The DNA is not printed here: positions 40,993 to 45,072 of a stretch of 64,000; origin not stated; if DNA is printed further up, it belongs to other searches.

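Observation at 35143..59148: ~24-kb candidate defence hotspot: about eight nuclease-like domains plus a protease, not matching a system I can name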

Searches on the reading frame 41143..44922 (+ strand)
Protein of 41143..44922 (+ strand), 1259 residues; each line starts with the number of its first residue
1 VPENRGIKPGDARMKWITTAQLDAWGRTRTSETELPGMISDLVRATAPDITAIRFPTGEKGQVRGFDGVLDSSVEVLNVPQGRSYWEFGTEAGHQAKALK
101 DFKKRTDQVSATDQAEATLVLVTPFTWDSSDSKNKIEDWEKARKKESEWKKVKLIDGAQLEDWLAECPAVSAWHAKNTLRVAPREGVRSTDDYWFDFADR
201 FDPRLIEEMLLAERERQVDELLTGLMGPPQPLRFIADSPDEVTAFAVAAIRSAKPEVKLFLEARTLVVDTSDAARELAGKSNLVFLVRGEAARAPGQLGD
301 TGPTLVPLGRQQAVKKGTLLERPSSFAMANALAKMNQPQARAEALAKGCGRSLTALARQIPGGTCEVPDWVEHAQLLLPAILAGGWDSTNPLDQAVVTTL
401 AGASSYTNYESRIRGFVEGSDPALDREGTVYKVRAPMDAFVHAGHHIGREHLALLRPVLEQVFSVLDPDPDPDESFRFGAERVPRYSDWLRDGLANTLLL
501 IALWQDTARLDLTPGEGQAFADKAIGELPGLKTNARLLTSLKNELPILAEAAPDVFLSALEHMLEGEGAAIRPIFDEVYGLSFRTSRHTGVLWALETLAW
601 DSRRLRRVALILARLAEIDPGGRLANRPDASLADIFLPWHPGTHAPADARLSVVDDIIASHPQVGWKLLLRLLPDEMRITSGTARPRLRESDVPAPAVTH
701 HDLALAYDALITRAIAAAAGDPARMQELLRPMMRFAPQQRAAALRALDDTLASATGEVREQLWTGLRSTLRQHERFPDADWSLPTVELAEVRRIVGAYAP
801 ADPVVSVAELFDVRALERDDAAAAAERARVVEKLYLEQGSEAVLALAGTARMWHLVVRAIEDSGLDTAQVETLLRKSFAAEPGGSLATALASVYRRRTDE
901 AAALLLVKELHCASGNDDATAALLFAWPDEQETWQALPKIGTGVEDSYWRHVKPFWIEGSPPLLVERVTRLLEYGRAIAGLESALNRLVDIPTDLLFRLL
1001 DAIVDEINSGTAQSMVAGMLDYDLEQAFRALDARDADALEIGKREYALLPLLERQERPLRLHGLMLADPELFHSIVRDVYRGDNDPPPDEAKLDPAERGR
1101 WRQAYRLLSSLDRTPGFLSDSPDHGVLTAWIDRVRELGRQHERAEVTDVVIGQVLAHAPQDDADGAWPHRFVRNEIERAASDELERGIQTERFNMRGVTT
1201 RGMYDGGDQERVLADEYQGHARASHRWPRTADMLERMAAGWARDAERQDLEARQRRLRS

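Call 4: search_protein_families(library=pfam, proteins=[window:41143-44922:+], max_evalue=0.01)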
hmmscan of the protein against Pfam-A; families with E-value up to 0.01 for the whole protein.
window:41143-44922:+ (1259 aa): 0 families

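Call 5: search_protein_families(library=padloc, proteins=[window:41143-44922:+], max_evalue=0.01)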
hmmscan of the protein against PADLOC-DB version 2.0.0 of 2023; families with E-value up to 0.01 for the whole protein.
window:41143-44922:+ (1259 aa): 1 family
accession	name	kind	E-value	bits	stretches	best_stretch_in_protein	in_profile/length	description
PDLC03991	PD-Lambda-4_A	-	3e-05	19.9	1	586-671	591-676/1283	-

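Call 15: search_protein_families(library=ncbifam, proteins=[window:41143-44922:+], max_evalue=0.01)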
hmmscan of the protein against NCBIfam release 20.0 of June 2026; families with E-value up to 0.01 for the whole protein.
window:41143-44922:+ (1259 aa): 1 family
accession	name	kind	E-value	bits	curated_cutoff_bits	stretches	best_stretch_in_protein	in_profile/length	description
NF049848.1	tail_join_FII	equivalog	0.001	19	25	0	220-257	15-53/93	head-tail joining protein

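Call 62: predict_structure(alignment_id=A1)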
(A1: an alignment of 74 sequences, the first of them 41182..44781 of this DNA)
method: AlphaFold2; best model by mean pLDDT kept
length: 1200 residues; sequences in the alignment: 74
mean_pLDDT: 87.8   pTM: 0.63
mean pLDDT of the five models: 87.8, 87.2, 85.0, 85.0, 84.6
residues with pLDDT >= 90: 711; 70-90: 408; 50-70: 63; < 50: 18
segments of 3 or more residues with pLDDT < 50: 1185-1193, 1195-1200
pLDDT, mean of each block of 10 residues (from residue 1): 86 87 92 90 67 84 91 88 90 90 93 79 88 92 93 91 83 87 91 92 94 91 89 95 92 92 87 89 85 77 79 88 84 83 87 85 94 94 94 93 82 89 90 93 95 75 58 91 94 90 94 92 91 94 96 90 76 88 93 97 91 90 91 92 96 94 73 74 79 94 94 92 92 94 88 88 85 89 85 82 79 92 92 89 92 93 91 92 90 92 92 89 90 92 85 93 91 93 94 75 69 93 91 88 86 93 89 67 81 89 89 95 94 94 91 91 94 91 52 43
secondary structure, 60 per line:
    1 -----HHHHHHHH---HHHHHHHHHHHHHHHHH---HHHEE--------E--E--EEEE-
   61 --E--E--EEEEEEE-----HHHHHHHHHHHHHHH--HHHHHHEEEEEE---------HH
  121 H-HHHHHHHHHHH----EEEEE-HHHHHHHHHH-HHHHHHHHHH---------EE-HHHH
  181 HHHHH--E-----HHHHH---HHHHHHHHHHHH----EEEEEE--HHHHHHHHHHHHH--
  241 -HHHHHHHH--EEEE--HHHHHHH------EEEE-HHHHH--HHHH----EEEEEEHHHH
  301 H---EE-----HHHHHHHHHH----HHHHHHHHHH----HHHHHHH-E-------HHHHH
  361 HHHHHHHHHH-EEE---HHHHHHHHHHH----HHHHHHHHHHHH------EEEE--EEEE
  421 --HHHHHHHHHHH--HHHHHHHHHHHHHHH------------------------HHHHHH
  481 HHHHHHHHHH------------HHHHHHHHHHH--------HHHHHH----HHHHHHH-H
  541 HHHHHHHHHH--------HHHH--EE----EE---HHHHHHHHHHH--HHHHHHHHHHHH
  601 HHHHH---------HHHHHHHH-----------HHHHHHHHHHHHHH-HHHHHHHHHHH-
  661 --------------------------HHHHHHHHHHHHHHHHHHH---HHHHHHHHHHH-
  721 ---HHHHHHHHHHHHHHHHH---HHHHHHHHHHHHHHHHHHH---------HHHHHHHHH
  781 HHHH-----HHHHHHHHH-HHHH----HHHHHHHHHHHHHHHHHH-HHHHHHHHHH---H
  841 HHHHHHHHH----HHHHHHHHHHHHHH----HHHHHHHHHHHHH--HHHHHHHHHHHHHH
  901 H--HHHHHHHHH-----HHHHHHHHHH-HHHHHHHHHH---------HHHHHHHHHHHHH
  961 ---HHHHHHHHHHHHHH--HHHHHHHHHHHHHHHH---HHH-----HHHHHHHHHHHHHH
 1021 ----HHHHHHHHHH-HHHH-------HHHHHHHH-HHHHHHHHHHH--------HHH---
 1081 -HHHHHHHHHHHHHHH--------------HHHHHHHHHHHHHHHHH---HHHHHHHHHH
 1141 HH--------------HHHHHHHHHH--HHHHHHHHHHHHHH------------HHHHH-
elements in order (helices of 4 or more, strands of 3 or more residues): H6-13 H17-33 E56-59 E69-75 H81-95 H98-103 E104-109 H123-133 E138-142 H144-153 H155-164 H177-185 H194-198 H202-213 E218-223 H226-238 H242-249 E252-255 H258-264 E271-274 H276-280 H283-286 E291-296 H297-301 H312-321 H326-335 H340-346 H356-370 E372-374 H378-388 H393-404 E411-414 E417-420 H423-433 H436-450 H475-490 H503-513 H522-527 H532-538 H540-550 H559-562 H576-586 H589-605 H615-622 H634-647 H649-659 H687-705 H709-719 H724-740 H744-762 H772-784 H790-798 H800-803 H808-825 H827-836 H840-849 H854-867 H872-884 H887-901 H904-912 H918-927 H929-938 H948-960 H964-977 H980-995 H1007-1020 H1025-1034 H1036-1039 H1047-1054 H1056-1066 H1082-1096 H1111-1127 H1131-1142 H1157-1166 H1169-1182 H1195-1199

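Call 65: fold_search(model_id=the predicted structure, library=pdb)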
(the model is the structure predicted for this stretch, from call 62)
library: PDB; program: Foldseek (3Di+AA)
matches with E <= 10: 1145; with E <= 0.001: 19
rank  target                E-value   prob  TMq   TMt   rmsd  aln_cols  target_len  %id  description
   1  8dgf_A                2.6e-05  1.00  0.19  0.16  23.1      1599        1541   10  Avs4 bound to phage PhiV-1 portal (released 2022-08-03)
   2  4c0q_A                1.6e-04  1.00  0.19  0.23  19.2       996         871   12  Transportin 3 in complex with Ran(Q69L)GTP (released 2014-01-22)
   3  7dco_1                1.9e-04  1.00  0.18  0.21  19.6       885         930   12  Cryo-EM structure of the activated spliceosome (Bact complex) at an atomic resolution of 2.5 angstrom (released 2021-03-17)
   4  7wtt_K                1.9e-04  0.99  0.12  0.14  24.1       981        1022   14  Cryo-EM structure of a human pre-40S ribosomal subunit - State RRP12-A1 (with CK1) (released 2022-10-19)
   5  9rtt_Q                1.9e-04  0.99  0.12  0.14  34.9      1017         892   10  Activated Elongation Complex with IWS1 and ELOF1 (released 2025-09-03)
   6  4c0p_D                2.0e-04  1.00  0.14  0.17  23.1       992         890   11  Unliganded Transportin 3 (released 2014-01-22)
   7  5o9z_v                2.2e-04  1.00  0.17  0.22  24.5      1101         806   11  Cryo-EM structure of a pre-catalytic human spliceosome primed for activation (B complex) (released 2017-08-16)
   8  7wtx_K                3.2e-04  1.00  0.14  0.17  23.2      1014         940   13  Cryo-EM structure of a human pre-40S ribosomal subunit - State RRP12-B1 (released 2022-10-19)
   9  5h2v_A                5.2e-04  0.99  0.15  0.16  25.4      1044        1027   10  Crystal structure of the karyopherin Kap121p bound to the SUMO protease Ulp1p (released 2016-12-14)
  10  7q3l_A                6.0e-04  1.00  0.18  0.22  22.9      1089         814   12  Human 17S U2 snRNP 5' domain (released 2022-03-30)
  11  4pju_A                6.0e-04  0.99  0.16  0.19  21.8       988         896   10  crystal structure of human Stromal Antigen 2 (SA2) in complex with Sister Chromatid Cohesion protein 1 (Scc1) (released 2014-08-27)
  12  8bbg_D                6.0e-04  0.94  0.11  0.10  36.4      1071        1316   11  Structure of the IFT-A complex; anterograde IFT-A train model (released 2022-12-21)
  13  9g33_UJ               6.5e-04  0.99  0.16  0.12  46.3      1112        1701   12  Stalled 90S - Utp23-Krr1-deltaC3 (released 2025-06-18)
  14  9n73_SP               6.7e-04  0.94  0.13  0.09  44.3      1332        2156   11  SSU processome maturation and disassembly, State G (released 2025-10-29)
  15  7zbz_D                7.3e-04  0.91  0.12  0.12  30.5      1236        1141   11  CAND1 delhairpin-SCF-SKP2 CAND1 partly engaged SCF partly rocked (released 2023-04-19)
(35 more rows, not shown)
